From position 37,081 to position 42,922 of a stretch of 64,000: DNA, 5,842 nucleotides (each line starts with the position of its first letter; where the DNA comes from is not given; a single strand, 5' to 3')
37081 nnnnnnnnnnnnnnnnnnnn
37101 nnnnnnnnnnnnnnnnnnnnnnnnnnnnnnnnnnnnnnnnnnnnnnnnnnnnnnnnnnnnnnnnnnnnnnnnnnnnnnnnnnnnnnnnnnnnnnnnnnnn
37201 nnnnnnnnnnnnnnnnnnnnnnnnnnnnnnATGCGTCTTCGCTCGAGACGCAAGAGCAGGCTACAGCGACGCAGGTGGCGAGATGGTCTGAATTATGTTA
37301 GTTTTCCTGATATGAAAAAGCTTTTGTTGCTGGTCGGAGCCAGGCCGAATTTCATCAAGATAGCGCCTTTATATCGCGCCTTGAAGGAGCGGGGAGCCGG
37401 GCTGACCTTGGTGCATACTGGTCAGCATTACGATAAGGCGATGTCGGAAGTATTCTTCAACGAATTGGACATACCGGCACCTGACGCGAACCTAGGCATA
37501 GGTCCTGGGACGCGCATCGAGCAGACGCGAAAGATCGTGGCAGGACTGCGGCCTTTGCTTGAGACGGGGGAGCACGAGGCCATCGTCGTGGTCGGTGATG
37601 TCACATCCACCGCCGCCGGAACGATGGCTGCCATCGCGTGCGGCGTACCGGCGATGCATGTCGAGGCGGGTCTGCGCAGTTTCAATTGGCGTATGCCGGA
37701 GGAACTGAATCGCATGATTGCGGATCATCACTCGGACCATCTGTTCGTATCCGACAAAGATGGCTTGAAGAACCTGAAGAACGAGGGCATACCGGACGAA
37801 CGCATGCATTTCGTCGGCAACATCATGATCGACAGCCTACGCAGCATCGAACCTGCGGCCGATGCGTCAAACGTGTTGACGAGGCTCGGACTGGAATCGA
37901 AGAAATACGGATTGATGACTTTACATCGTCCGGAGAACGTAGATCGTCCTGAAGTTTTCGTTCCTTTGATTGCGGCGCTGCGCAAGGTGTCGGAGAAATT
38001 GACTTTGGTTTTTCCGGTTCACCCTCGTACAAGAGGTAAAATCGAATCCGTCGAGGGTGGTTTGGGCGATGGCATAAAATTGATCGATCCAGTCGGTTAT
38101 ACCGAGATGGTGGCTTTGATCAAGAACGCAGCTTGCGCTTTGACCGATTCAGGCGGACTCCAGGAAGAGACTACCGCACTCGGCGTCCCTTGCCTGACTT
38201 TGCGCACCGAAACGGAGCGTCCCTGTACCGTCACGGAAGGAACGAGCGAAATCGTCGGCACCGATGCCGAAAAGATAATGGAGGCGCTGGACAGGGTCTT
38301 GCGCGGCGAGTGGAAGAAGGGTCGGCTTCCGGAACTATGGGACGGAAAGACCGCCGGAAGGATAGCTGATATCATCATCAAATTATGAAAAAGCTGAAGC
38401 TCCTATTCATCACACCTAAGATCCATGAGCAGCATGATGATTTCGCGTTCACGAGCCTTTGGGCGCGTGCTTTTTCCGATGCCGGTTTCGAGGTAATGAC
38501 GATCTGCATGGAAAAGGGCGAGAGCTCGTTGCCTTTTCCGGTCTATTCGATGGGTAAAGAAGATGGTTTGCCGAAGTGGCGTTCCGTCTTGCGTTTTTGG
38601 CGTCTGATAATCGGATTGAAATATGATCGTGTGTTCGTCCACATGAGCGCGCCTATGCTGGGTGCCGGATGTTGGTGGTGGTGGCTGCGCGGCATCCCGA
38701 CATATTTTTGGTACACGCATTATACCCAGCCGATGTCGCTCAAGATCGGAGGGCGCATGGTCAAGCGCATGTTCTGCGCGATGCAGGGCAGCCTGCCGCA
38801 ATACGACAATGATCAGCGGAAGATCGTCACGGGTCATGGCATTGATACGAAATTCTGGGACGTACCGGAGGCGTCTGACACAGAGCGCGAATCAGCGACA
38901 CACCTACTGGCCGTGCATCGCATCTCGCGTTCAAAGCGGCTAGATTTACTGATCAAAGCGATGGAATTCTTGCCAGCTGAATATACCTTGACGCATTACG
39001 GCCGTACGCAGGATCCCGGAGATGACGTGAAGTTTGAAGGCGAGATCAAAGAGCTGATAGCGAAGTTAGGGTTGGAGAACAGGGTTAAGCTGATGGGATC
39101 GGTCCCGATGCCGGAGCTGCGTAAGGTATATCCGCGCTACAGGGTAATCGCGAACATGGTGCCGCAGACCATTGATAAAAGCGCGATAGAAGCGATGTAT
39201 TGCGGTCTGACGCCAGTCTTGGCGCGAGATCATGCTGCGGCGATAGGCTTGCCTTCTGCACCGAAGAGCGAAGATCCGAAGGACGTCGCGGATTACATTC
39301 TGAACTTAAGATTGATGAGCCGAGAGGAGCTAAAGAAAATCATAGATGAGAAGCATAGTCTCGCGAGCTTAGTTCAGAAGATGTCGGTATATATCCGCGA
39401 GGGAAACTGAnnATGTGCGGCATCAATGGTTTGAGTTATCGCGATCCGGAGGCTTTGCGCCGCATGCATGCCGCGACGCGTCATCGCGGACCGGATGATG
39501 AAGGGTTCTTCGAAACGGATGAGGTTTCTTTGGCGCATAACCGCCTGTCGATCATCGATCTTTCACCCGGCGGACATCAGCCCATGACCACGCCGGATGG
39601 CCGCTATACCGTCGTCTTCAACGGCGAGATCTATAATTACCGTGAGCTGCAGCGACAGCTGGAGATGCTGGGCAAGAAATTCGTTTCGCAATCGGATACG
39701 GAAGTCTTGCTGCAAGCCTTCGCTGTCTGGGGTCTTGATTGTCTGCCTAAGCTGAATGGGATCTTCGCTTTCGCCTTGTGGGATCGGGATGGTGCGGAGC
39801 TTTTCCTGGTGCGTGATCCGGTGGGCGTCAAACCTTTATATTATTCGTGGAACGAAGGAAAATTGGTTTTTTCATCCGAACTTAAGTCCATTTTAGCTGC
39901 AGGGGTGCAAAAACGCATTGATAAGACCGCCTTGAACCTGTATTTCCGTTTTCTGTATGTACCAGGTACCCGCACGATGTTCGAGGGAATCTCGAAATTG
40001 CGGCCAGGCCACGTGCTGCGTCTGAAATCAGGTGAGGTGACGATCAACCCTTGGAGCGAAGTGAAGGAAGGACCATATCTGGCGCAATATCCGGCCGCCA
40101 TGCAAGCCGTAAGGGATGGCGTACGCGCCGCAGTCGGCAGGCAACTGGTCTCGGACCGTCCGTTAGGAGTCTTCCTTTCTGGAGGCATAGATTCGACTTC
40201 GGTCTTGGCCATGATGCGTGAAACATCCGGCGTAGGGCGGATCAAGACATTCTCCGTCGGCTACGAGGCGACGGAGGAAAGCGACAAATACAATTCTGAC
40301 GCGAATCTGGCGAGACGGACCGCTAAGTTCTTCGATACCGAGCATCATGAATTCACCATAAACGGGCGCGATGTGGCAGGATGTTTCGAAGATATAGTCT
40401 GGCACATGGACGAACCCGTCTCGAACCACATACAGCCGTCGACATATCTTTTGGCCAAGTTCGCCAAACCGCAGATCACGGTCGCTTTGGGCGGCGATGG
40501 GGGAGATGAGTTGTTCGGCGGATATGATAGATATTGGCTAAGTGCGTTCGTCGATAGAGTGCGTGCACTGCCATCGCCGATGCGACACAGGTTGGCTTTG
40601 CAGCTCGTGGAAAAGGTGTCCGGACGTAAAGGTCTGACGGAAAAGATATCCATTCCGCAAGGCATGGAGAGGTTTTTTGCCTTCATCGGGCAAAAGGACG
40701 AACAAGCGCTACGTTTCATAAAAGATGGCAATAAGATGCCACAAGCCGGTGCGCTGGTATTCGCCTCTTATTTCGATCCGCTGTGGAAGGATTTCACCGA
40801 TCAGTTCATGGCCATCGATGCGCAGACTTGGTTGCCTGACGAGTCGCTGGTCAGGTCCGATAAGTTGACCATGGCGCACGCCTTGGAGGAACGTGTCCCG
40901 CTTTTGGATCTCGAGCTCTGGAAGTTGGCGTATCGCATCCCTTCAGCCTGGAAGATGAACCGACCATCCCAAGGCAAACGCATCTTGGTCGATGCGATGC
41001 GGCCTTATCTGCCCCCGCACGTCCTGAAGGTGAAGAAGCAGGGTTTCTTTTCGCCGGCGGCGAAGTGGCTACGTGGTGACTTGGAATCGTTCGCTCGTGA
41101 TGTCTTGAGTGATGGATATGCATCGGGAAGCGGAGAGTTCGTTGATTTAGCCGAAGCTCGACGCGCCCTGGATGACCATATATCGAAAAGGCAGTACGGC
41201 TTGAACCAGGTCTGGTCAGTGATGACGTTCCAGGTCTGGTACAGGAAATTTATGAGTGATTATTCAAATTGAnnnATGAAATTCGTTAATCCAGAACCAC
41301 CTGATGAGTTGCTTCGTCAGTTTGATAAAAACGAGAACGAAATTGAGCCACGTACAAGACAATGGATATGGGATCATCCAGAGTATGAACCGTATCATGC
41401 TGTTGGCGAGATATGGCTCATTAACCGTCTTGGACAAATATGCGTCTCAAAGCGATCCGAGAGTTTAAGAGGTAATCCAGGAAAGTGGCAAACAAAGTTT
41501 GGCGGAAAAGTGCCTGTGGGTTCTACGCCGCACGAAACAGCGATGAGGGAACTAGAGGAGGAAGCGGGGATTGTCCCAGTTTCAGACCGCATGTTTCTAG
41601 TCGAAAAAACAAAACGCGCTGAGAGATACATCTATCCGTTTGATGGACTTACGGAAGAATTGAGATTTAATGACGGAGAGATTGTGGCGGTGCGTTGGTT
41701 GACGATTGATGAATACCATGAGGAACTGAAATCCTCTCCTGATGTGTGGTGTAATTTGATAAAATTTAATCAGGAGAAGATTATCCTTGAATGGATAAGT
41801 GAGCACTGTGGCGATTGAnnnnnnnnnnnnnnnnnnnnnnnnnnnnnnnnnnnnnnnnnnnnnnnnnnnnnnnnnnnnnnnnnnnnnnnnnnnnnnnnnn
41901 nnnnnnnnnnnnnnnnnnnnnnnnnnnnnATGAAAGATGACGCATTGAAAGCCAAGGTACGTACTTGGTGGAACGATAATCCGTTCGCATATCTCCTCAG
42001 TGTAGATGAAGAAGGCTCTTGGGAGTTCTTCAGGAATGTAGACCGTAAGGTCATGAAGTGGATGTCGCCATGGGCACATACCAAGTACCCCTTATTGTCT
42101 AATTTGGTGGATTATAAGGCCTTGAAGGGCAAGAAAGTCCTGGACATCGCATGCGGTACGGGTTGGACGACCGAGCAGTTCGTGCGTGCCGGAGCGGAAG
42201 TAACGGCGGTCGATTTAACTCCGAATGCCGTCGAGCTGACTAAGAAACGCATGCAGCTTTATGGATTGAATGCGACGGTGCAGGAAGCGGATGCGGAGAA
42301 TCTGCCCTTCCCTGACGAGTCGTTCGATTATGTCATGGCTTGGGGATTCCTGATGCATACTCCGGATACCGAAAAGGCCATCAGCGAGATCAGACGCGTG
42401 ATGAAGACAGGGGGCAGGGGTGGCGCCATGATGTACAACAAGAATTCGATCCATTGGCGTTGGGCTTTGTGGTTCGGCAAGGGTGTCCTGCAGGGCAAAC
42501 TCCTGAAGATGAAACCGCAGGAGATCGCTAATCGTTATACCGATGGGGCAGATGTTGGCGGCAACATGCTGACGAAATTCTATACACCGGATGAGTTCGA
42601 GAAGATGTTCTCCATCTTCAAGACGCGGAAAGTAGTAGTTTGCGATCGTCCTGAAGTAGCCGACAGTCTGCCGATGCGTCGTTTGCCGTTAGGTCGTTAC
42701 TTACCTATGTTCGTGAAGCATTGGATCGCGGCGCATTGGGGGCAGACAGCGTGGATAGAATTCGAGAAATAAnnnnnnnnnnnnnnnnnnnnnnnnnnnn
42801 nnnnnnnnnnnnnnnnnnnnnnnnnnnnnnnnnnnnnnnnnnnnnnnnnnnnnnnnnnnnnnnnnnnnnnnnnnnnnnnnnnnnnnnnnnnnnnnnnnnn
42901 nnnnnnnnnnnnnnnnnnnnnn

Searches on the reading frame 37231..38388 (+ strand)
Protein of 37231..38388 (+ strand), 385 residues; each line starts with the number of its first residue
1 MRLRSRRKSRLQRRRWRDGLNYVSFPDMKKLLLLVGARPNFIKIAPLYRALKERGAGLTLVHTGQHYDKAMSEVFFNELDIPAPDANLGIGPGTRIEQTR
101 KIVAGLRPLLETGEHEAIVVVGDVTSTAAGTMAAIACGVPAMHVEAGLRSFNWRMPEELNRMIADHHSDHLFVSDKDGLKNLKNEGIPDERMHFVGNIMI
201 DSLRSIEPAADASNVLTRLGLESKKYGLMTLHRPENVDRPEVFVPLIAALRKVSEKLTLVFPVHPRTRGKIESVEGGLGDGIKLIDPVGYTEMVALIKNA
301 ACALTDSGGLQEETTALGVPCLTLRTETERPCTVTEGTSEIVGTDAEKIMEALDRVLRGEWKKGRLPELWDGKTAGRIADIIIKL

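Call 7: search_protein_families(library=pfam, proteins=[window:37231-38388:+])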
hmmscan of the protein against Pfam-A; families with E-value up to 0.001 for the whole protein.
window:37231-38388:+ (385 aa): 2 families
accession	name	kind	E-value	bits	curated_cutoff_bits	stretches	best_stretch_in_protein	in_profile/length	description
PF02350.25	Epimerase_2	-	1.5e-95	320.5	30.6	1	50-382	2-346/347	UDP-N-acetylglucosamine 2-epimerase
PF13579.12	Glyco_trans_4_4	-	0.00084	20.1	29.7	0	46-197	9-157/158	Glycosyl transferase 4-like domain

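Call 59: search_protein_families(library=ncbifam, proteins=[window:37231-38388:+], max_evalue=0.00001)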
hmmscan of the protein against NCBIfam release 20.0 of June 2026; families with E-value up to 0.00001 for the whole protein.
window:37231-38388:+ (385 aa): 2 families
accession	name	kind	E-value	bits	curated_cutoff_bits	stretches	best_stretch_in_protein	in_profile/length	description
TIGR00236.1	wecB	equivalog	3.1e-86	289.8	210.15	1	30-378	2-358/366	non-hydrolyzing UDP-N-acetylglucosamine 2-epimerase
TIGR03568.1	NeuC_NnaA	equivalog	6.5e-12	45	235.9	1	29-324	1-306/365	UDP-N-acetylglucosamine 2-epimerase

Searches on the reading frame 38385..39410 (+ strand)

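Call 7: search_protein_families(library=pfam, proteins=[window:38385-39410:+])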
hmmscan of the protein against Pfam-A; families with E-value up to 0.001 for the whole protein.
window:38385-39410:+ (341 aa): 3 families
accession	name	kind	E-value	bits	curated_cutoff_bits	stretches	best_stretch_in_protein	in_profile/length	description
PF13692.12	Glyco_trans_1_4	-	8.1e-09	36.3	27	1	173-284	3-110/142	Glycosyl transferases group 1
PF00534.26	Glycos_transf_1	-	2.3e-08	34.2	26.4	1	169-281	13-122/172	Glycosyl transferases group 1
PF13439.12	Glyco_transf_4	-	6e-05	23.6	28.5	1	27-115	12-107/170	Glycosyltransferase Family 4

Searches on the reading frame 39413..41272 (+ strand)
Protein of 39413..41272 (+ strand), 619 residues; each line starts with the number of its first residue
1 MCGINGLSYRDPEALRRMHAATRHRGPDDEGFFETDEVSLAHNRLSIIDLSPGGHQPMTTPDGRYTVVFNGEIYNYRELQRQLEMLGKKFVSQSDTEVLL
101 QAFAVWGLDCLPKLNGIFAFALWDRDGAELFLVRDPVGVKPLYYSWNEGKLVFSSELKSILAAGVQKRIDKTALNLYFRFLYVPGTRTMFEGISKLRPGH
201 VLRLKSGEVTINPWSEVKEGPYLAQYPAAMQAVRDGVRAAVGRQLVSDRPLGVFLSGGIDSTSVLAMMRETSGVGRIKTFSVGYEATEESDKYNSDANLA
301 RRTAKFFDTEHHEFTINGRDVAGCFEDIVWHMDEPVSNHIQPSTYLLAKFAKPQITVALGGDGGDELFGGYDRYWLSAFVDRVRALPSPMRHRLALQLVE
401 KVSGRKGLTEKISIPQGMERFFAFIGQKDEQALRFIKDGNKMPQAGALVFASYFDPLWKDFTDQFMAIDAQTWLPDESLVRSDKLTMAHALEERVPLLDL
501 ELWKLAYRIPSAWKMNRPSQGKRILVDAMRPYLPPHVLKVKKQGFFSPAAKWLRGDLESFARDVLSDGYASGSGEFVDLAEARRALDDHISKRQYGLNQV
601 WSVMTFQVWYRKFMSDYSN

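Call 6: search_protein_families(library=pfam, proteins=[window:39413-41272:+])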
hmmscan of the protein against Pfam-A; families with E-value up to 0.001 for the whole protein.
window:39413-41272:+ (619 aa): 3 families
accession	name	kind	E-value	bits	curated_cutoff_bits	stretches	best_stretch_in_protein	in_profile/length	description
PF00733.27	Asn_synthase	-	7.2e-84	282.9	21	1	233-611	2-354/354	Asparagine synthase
PF13537.11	GATase_7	-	4e-46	156.5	25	1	42-162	1-123/123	Glutamine amidotransferase domain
PF13522.11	GATase_6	-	7.5e-45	152.6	27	1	27-156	1-130/130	Glutamine amidotransferase domain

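Call 59: search_protein_families(library=ncbifam, proteins=[window:39413-41272:+], max_evalue=0.00001)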
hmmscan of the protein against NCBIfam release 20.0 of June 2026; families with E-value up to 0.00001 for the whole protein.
window:39413-41272:+ (619 aa): 9 families
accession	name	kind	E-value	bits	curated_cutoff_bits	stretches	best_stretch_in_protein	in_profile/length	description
TIGR01536.1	asn_synth_AEB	equivalog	4.4e-134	448.3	267.1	1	2-545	1-517/517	asparagine synthase (glutamine-hydrolyzing)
TIGR03108.1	eps_aminotran_1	hypoth_equivalog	3.8e-130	435.5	816.9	2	1-394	1-398/628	XrtA/PEP-CTERM system amidotransferase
TIGR03104.1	trio_amidotrans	equivalog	3.3e-118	395.4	570.1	2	1-374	1-383/589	N-acetylglutaminylglutamine amidotransferase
NF006949.0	PRK09431.1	equivalog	3.8e-87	293.1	499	3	1-162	1-167/554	asparagine synthase B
NF033535.1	lass_lactam_cya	exception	7e-55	186.8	525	1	1-367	1-375/668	lasso peptide isopeptide bond-forming cyclase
NF033561.1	macrolact_Ik_Al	subfamily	2.2e-22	79.4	300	1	80-370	47-333/561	albusnodin/ikarugamycin family macrolactam cyclase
TIGR01134.1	purF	equivalog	3e-11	43.4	350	1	38-157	66-196/432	amidophosphoribosyltransferase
TIGR01135.1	glmS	equivalog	2.3e-08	33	418.05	1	57-162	86-199/607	glutamine--fructose-6-phosphate transaminase (isomerizing)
NF001484.0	PRK00331.1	subfamily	3.8e-08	32.2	381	1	57-161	87-199/601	isomerizing glutamine--fructose-6-phosphate transaminase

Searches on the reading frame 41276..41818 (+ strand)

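Call 6: search_protein_families(library=pfam, proteins=[window:41276-41818:+])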
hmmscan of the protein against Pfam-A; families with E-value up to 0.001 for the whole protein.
window:41276-41818:+ (180 aa): 1 family
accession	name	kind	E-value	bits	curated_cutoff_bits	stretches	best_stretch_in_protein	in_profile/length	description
PF00293.34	NUDIX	-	1.2e-14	54.9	21.1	1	45-150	8-122/134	NUDIX domain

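Call 59: search_protein_families(library=ncbifam, proteins=[window:41276-41818:+], max_evalue=0.00001)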
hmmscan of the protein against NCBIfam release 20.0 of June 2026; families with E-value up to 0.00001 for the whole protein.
window:41276-41818:+ (180 aa): 5 families
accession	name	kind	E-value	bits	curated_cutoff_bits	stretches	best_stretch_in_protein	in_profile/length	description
NF002995.0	PRK03759.1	equivalog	6.7e-08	32.4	127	1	34-159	28-165/185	isopentenyl-diphosphate Delta-isomerase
NF001938.0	PRK00714.1-5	equivalog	8.8e-07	28.4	116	1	36-102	8-77/172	RNA pyrophosphohydrolase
TIGR00586.1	mutt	equivalog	3.2e-06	27.2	97.9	1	48-107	12-69/129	8-oxo-dGTP diphosphatase MutT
NF011922.0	PRK15393.1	equivalog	3.8e-06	26.7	152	1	43-147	40-147/182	NUDIX hydrolase YfcD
NF008044.0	PRK10776.1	equivalog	9.3e-06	25.5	148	0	51-119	14-80/130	8-oxo-dGTP diphosphatase MutT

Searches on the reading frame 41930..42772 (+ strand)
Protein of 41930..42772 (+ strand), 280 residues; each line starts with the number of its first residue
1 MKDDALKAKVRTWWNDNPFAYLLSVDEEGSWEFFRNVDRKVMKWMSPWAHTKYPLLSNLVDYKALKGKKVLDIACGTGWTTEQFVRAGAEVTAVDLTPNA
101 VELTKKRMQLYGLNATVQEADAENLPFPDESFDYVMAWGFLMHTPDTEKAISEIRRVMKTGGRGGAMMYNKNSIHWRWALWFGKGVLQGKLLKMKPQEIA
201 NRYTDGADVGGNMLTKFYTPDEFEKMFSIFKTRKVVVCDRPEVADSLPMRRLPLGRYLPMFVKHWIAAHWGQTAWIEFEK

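Call 6: search_protein_families(library=pfam, proteins=[window:41930-42772:+])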
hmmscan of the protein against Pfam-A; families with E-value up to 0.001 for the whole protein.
window:41930-42772:+ (280 aa): 16 families
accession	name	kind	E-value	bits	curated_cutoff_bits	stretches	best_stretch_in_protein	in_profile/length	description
PF13649.12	Methyltransf_25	-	5.9e-26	91.4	27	1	70-162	1-97/97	Methyltransferase domain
PF08241.18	Methyltransf_11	-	1.8e-25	89.9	21.2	1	71-163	1-92/95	Methyltransferase domain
PF13847.12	Methyltransf_31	-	4.2e-20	72.4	27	1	66-163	3-106/145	Methyltransferase domain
PF08242.18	Methyltransf_12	-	1.5e-16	61.3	30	1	71-163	1-97/98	Methyltransferase domain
PF01209.24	Ubie_methyltran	-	1.1e-15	58.1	20.1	1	64-164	45-149/233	ubiE/COQ5 methyltransferase family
PF13489.12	Methyltransf_23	-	1e-13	51.7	27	1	64-173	20-123/164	Methyltransferase domain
PF05175.20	MTS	-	9.6e-06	25.8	23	1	56-136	24-103/170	Methyltransferase small domain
PF02353.26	CMAS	-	2e-05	24.5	27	1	66-162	62-160/273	Mycolic acid cyclopropane synthetase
PF07021.18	MetW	-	2.4e-05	24.5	21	1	66-160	13-104/193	Methionine biosynthesis protein MetW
PF09445.16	Methyltransf_15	-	2.5e-05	24.3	22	1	68-118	2-52/165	RNA cap guanine-N2 methyltransferase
PF03848.20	TehB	-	3.4e-05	23.8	20.4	1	62-164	26-126/193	Tellurite resistance protein TehB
PF08003.17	Methyltransf_9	-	4.5e-05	23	23.8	1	63-162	112-213/315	Protein of unknown function (DUF1698)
PF05148.21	Methyltransf_8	-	4.6e-05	23.8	27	1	107-162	98-152/219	Hypothetical methyltransferase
PF05401.17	NodS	-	0.0003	21.1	24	1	69-185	46-162/201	Nodulation protein S (NodS)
PF01728.25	FtsJ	-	0.00058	20.3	24.1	0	63-137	17-97/181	FtsJ-like methyltransferase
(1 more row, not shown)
